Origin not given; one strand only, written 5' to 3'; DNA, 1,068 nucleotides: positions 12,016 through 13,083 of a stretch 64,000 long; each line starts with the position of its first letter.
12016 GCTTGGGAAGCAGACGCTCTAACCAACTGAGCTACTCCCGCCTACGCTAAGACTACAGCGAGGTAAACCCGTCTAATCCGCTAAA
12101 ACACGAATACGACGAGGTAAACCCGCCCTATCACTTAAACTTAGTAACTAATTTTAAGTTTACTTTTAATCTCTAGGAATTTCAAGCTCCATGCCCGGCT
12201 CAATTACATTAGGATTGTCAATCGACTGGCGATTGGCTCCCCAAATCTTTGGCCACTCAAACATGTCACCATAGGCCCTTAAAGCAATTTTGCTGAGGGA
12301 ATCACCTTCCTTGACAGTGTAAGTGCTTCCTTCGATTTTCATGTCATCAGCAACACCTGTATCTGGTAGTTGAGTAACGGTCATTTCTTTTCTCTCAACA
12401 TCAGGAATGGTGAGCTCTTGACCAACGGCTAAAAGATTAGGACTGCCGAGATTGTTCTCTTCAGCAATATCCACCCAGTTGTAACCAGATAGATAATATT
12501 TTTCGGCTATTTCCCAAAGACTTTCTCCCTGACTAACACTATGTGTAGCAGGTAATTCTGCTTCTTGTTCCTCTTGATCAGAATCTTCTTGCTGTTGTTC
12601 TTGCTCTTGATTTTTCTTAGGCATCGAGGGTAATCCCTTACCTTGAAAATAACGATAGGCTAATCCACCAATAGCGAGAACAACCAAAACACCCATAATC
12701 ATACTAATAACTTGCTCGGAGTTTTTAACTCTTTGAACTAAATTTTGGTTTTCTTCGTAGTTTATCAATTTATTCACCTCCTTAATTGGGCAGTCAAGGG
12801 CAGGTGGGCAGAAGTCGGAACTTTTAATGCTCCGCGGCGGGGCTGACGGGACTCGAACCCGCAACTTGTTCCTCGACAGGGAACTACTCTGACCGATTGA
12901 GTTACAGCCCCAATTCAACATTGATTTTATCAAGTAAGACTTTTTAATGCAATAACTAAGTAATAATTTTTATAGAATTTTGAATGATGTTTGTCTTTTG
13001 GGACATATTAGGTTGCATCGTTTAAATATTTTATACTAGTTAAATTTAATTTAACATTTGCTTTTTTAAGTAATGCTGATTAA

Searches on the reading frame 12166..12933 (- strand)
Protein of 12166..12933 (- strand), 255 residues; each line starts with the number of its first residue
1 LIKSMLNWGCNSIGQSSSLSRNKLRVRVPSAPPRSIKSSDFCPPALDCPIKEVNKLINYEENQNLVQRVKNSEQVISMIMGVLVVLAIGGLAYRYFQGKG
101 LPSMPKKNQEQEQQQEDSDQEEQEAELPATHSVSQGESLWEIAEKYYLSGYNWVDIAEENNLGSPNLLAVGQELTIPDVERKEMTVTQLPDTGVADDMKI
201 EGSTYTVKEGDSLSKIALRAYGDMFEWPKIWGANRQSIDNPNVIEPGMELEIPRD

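Call 10: search_protein_families(library=pfam, proteins=[window:12166-12933:-], max_evalue=0.001)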
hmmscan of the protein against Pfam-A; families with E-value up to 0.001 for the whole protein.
window:12166-12933:- (255 aa): 3 families
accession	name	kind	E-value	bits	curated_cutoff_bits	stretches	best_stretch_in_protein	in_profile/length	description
PF01476.26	LysM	-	3.3e-22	78.6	20.9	2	131-177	1-43/43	LysM domain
PF23457.1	LysM2_NFP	-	1.1e-05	25.9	36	0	130-177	7-54/56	NFP LysM2 domain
PF23472.1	LysM2_CERK1_LYK3_4_5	-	4.3e-05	23.8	27.4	0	129-177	6-54/56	LYK3/4/5 LysM2 domain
